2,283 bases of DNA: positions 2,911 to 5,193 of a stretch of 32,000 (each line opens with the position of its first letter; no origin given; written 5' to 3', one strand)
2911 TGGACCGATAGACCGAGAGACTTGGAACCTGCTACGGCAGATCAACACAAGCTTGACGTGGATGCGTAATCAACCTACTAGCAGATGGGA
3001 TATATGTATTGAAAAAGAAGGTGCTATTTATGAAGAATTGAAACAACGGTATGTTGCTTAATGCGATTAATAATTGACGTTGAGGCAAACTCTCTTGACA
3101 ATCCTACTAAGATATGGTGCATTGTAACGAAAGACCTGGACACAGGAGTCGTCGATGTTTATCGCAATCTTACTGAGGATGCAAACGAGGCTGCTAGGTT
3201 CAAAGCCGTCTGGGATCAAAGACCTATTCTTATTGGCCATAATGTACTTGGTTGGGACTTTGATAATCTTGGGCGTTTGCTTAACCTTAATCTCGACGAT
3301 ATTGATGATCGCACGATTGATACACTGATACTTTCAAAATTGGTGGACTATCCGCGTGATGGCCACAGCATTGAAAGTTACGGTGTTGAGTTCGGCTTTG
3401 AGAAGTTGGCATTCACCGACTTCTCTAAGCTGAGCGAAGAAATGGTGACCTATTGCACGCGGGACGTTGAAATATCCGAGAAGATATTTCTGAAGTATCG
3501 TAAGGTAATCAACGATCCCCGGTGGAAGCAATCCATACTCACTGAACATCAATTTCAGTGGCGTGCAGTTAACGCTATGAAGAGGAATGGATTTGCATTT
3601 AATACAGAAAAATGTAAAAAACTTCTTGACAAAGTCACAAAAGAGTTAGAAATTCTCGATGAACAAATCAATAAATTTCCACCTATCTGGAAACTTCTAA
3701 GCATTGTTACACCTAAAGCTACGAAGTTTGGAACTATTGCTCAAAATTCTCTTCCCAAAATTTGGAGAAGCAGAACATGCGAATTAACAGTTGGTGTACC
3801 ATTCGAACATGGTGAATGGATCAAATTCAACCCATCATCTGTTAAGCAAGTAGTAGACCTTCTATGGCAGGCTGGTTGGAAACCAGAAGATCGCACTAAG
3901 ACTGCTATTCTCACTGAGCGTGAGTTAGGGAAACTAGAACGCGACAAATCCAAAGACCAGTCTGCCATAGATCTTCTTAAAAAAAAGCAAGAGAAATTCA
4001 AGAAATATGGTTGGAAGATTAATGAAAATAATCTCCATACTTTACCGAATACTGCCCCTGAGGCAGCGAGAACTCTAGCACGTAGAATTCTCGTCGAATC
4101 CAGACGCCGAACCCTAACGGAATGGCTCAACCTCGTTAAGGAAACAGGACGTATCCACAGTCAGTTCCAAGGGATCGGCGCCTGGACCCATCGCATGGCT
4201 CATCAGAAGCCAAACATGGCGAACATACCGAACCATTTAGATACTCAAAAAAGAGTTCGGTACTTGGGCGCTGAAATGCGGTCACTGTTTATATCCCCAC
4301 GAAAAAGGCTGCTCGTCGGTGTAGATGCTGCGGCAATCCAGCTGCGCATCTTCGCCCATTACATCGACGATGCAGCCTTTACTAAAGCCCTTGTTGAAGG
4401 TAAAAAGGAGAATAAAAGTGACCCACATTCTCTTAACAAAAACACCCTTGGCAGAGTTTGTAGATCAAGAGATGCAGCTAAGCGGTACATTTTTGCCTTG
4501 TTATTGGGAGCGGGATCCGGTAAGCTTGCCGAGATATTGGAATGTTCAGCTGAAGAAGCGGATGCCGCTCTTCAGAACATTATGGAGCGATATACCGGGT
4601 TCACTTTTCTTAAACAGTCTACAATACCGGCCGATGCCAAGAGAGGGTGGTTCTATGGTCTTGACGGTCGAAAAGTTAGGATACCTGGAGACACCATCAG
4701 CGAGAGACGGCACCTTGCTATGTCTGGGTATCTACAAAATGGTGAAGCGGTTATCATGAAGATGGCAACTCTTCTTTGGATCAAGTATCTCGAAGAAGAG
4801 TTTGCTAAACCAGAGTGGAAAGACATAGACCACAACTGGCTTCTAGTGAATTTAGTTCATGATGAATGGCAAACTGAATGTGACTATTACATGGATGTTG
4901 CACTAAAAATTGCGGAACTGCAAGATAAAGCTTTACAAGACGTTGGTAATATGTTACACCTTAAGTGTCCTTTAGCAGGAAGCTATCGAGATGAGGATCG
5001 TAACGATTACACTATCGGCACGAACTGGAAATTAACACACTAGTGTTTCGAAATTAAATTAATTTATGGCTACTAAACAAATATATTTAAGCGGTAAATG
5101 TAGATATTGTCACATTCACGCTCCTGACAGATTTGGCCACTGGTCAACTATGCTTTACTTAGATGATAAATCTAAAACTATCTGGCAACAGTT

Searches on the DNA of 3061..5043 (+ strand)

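Call 18: search_rna_families(sources=[L001, L002, L003, L004, L006, L007, L008, L009], threshold=gathering)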
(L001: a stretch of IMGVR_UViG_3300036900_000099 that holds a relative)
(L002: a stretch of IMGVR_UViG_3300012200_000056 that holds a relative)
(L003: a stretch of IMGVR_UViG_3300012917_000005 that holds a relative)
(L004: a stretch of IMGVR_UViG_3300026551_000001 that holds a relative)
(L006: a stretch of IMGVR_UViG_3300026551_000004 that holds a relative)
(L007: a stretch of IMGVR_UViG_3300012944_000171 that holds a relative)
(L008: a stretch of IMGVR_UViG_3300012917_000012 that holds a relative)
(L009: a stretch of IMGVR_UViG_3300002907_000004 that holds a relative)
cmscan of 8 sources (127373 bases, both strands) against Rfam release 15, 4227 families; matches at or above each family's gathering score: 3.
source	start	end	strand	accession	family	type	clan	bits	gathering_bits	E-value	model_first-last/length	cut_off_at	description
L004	1665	1747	+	RF00005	tRNA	Gene; tRNA;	CL00001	62.3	29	8.1e-11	1-71/71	no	tRNA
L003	2165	2248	+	RF00005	tRNA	Gene; tRNA;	CL00001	61.9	29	1.1e-10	1-71/71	no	tRNA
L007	4141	4212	+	RF00005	tRNA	Gene; tRNA;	CL00001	55.1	29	7.7e-09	1-71/71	no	tRNA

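Call 58: search_rna_families(sources=[L042, L063, L071, L006], threshold=evalue, max_evalue=5, show_alignments=3)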
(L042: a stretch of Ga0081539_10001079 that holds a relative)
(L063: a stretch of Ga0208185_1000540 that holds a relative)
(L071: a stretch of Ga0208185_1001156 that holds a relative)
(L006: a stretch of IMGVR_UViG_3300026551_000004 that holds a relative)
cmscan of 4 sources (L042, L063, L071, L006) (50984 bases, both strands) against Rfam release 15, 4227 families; matches with E-value up to 5: 4.
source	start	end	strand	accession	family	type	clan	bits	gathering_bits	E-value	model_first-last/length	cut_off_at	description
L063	6016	6096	-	RF00172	CAESAR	Cis-reg;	-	29.4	45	0.16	1-80/80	no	ctgf/hcs24 CAESAR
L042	1401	1461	-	RF04298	mir-36_2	Gene; miRNA;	CL00088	26.4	46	0.32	1-65/65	no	mir-36_2 microRNA precursor family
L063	3764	3817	+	RF02553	YrlA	Gene; sRNA;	-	22.4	69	2.3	29-81/114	no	Y RNA-like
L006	17544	17574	+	RF02744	Rev39_5p_UTR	Cis-reg;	-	18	88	0.36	197-225/300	no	Soft rot Enterobacteriaceae Rev 39 5'UTR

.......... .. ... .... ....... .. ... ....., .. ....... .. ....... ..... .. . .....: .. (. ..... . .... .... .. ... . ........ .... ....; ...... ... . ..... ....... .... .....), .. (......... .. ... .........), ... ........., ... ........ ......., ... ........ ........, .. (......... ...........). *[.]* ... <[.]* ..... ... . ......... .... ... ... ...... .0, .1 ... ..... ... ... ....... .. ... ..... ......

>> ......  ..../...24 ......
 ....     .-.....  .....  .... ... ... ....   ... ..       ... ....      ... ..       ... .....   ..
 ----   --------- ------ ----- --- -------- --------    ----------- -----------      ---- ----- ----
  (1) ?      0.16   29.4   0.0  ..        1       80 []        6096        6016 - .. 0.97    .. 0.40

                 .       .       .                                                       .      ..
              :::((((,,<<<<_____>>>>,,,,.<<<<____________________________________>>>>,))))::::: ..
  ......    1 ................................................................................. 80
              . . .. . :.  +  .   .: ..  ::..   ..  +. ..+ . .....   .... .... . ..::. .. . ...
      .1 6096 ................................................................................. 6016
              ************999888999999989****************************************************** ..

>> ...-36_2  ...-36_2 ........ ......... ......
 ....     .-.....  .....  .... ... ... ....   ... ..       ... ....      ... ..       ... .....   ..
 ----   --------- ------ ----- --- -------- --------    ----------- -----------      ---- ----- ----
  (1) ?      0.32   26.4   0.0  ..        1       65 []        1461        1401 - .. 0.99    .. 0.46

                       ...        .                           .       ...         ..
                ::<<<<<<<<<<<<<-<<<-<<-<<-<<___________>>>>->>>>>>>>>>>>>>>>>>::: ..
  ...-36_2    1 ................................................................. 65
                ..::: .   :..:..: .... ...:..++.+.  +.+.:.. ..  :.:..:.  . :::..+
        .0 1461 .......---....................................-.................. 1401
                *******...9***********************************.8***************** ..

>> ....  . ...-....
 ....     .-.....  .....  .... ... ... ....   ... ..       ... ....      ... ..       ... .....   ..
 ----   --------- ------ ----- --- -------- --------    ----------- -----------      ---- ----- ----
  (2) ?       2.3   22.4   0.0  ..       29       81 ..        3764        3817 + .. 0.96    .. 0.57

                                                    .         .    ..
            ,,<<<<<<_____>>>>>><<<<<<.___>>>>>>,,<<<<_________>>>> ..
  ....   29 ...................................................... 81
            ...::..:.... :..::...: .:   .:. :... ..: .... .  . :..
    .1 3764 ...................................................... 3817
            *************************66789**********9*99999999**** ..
